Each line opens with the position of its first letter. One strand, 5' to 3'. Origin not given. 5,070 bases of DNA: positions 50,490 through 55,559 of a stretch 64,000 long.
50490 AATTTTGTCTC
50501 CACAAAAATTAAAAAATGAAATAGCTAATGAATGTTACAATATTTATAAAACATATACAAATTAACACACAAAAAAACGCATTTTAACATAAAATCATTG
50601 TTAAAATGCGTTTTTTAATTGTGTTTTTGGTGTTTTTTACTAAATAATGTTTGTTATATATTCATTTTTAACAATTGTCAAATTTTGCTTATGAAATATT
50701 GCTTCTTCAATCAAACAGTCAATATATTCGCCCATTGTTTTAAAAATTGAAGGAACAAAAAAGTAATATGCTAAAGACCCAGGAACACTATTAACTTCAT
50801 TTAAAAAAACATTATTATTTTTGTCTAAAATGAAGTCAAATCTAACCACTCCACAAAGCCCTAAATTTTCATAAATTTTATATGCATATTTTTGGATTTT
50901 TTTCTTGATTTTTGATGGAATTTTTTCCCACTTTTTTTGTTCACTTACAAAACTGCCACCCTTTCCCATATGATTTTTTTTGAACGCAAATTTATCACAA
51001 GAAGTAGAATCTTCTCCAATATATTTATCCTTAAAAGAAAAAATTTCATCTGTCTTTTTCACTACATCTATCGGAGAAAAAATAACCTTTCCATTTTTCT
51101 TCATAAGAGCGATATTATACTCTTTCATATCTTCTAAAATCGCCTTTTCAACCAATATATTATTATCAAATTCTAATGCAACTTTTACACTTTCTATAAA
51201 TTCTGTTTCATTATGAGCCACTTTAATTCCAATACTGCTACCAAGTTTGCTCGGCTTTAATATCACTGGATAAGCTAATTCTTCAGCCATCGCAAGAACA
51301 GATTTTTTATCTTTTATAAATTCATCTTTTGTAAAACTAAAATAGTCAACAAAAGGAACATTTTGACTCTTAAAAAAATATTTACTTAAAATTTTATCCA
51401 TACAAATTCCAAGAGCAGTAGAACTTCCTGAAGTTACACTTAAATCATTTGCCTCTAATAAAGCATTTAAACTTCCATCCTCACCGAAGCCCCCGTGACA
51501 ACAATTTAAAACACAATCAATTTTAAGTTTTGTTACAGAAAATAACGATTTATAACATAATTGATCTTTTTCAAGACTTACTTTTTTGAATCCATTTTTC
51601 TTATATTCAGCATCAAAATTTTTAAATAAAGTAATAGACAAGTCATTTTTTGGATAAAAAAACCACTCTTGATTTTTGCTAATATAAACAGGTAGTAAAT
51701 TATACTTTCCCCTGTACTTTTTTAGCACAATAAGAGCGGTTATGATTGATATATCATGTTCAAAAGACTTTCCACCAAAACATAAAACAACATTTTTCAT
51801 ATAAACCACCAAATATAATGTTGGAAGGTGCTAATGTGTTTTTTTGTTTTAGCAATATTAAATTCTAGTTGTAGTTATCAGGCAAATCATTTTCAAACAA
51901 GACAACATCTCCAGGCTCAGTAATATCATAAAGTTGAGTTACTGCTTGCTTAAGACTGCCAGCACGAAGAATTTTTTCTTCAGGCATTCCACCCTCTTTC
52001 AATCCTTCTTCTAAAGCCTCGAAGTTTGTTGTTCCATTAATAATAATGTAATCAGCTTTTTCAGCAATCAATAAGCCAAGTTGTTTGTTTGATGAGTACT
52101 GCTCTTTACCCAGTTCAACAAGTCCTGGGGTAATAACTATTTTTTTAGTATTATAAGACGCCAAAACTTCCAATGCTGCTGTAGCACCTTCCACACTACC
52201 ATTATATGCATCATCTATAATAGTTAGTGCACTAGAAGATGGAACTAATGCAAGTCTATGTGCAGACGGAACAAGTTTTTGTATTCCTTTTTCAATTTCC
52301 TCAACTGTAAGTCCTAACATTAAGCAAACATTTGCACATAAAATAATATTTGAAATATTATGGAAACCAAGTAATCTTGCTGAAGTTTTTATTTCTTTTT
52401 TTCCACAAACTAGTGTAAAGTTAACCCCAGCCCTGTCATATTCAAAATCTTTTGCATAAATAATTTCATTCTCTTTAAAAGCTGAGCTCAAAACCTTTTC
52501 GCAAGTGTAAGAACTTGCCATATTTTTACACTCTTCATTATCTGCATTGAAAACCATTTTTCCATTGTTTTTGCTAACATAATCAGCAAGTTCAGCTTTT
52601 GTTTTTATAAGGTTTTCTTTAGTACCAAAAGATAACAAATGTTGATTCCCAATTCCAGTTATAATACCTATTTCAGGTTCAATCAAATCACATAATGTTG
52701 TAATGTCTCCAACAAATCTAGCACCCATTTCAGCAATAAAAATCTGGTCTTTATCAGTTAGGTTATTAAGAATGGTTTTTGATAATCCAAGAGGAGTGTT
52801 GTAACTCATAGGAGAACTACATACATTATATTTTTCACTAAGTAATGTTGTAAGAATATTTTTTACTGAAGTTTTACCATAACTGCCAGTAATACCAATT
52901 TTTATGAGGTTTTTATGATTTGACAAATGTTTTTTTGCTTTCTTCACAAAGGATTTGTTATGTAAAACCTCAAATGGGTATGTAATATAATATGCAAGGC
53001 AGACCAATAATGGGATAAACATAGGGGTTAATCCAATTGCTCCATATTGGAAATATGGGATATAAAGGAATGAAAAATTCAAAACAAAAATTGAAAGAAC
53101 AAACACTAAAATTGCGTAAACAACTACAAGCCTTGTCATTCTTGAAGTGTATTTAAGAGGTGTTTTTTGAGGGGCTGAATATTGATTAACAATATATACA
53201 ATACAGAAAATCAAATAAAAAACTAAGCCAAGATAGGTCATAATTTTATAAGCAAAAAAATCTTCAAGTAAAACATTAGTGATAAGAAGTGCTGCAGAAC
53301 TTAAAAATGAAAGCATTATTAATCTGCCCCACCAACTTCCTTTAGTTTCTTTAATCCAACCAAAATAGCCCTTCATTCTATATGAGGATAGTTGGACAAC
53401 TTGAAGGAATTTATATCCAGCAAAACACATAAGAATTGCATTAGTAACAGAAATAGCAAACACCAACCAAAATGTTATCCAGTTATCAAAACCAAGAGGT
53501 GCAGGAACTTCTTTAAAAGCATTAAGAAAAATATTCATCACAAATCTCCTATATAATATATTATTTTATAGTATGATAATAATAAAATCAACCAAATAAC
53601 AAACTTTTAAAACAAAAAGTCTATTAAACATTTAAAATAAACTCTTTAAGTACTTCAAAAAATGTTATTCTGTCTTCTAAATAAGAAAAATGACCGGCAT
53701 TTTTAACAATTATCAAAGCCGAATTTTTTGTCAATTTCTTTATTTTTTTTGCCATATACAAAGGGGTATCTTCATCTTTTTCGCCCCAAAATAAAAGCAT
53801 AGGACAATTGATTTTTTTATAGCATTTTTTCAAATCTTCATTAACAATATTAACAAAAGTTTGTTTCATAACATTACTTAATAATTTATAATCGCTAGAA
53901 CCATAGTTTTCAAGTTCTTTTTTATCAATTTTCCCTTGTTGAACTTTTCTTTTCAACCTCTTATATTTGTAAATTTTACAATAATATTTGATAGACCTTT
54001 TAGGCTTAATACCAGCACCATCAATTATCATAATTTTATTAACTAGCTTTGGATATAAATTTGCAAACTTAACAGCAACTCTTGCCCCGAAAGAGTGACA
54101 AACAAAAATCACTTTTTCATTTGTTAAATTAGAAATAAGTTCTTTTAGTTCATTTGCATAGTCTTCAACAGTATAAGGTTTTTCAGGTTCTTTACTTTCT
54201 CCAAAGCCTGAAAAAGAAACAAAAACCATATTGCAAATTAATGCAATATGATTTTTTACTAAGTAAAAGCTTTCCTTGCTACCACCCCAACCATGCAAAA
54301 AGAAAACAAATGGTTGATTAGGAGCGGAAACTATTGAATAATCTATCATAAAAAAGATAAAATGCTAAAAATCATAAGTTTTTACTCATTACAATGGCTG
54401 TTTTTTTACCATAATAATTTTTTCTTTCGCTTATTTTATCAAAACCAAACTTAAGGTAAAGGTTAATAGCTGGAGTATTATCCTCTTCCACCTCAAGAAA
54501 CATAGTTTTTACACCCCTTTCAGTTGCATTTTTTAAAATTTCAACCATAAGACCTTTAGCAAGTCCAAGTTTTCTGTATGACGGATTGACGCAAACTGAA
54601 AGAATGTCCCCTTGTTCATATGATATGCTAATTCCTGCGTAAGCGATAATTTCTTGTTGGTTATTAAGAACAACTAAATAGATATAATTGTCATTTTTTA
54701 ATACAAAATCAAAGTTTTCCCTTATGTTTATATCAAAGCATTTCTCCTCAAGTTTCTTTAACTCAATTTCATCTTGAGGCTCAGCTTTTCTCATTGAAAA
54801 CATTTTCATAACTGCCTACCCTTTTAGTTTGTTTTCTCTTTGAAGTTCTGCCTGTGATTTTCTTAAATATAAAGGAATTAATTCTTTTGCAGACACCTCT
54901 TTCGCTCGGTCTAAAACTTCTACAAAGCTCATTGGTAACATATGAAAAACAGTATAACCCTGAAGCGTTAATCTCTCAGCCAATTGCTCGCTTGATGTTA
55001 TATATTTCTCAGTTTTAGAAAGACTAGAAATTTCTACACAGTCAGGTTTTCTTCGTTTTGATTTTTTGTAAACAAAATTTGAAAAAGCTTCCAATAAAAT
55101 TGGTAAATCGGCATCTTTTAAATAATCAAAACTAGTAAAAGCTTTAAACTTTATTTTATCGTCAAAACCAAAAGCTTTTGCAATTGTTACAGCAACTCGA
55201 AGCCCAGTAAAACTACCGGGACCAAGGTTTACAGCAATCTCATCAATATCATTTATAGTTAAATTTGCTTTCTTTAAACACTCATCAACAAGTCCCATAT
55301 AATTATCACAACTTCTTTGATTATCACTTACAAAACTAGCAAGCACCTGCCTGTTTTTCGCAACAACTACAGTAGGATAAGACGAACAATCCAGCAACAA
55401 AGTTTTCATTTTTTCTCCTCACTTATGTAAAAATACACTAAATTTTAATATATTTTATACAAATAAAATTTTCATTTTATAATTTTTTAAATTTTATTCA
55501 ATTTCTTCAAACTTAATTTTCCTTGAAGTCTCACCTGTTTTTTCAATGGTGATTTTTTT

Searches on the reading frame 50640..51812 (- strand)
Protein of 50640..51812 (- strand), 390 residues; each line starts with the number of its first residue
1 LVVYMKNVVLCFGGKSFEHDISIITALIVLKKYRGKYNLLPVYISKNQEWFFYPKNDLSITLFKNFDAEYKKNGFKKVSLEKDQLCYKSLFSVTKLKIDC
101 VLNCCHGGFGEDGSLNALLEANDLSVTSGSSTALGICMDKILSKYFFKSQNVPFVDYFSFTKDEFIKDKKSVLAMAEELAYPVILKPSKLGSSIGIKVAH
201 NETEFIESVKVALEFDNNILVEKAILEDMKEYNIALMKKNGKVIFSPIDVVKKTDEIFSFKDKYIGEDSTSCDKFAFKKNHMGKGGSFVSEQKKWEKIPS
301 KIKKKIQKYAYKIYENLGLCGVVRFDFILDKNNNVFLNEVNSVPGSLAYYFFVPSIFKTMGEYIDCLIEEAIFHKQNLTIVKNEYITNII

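Call 11: search_protein_families(library=pfam, proteins=[window:50640-51812:-], max_evalue=0.001)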
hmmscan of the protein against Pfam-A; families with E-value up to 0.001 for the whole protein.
window:50640-51812:- (390 aa): 6 families
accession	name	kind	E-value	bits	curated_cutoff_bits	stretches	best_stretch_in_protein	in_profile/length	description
PF07478.18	Dala_Dala_lig_C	-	7.3e-40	137.1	24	2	147-271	2-123/204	D-ala D-ala ligase C-terminus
PF01820.27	Dala_Dala_lig_N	-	1.7e-20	74.2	34.6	1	7-125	1-117/121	D-ala D-ala ligase N-terminus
PF02222.28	ATP-grasp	-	2.9e-11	43.8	27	1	164-257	14-108/179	ATP-grasp domain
PF02786.22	CPSase_L_D2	-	1.1e-10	41.8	19.8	1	163-239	21-102/211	Carbamoyl-phosphate synthase L chain, ATP binding domain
PF14398.11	ATPgrasp_YheCD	-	2e-05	24.4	26.8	1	292-346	176-229/255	YheC/D like ATP-grasp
PF13535.11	ATP-grasp_4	-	0.00031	20.8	27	0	180-210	2-32/160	ATP-grasp domain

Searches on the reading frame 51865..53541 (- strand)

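Call 11: search_protein_families(library=pfam, proteins=[window:51865-53541:-], max_evalue=0.001)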
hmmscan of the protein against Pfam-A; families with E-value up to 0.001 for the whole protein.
window:51865-53541:- (558 aa): 2 families
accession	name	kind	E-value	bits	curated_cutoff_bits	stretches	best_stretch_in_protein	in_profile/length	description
PF08245.18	Mur_ligase_M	-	5e-34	118.4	24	1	217-405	1-199/200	Mur ligase middle domain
PF02875.26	Mur_ligase_C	-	1.7e-09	39.1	28.4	1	428-549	1-123/127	Mur ligase, glutamate ligase domain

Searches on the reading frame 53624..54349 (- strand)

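Call 11: search_protein_families(library=pfam, proteins=[window:53624-54349:-], max_evalue=0.001)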
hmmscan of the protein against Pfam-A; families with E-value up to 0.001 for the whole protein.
window:53624-54349:- (241 aa): 10 families
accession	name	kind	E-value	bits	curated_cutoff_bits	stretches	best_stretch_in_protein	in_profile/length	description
PF00561.26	Abhydrolase_1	-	9.3e-23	81.6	25.8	2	14-111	2-102/245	alpha/beta hydrolase fold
PF12697.13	Abhydrolase_6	-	8.8e-13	49.9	26.3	1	15-105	1-88/217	Alpha/beta hydrolase family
PF12146.15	Hydrolase_4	-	6.3e-08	32.6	27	1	42-196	35-206/239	Serine aminopeptidase, S33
PF02230.22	Abhydrolase_2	-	1.5e-05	25.4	23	0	9-46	11-48/217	Phospholipase/Carboxylesterase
PF06342.18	DUF1057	-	3e-05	23.7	21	1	15-141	38-165/297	Alpha/beta hydrolase of unknown function (DUF1057)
PF08386.16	Abhydrolase_4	-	7.7e-05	23.2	21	1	179-225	32-78/103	TAP-like protein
PF06821.19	Ser_hydrolase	-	8.3e-05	23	22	1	56-117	35-97/172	Serine hydrolase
PF10230.15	LIDHydrolase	-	9e-05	22.8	27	0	41-107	35-114/262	Lipid-droplet associated hydrolase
PF00975.26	Thioesterase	-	0.00019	22.2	26.4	0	15-99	3-87/226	Thioesterase domain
PF03096.20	Ndr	-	0.00031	20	23.3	0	59-191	80-229/283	Ndr family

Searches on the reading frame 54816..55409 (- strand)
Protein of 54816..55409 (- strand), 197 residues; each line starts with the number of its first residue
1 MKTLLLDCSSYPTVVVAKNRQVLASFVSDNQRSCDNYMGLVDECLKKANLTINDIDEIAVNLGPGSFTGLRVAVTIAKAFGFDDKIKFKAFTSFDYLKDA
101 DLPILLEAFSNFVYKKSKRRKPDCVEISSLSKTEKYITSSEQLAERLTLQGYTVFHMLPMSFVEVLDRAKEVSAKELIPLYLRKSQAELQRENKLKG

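Call 11: search_protein_families(library=pfam, proteins=[window:54816-55409:-], max_evalue=0.001)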
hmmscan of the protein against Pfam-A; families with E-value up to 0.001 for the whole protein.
window:54816-55409:- (197 aa): 1 family
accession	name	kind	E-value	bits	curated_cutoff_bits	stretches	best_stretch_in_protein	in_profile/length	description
PF00814.31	TsaD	-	2e-14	54.4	24.8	1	36-87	32-83/264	tRNA N6-adenosine threonylcarbamoyltransferase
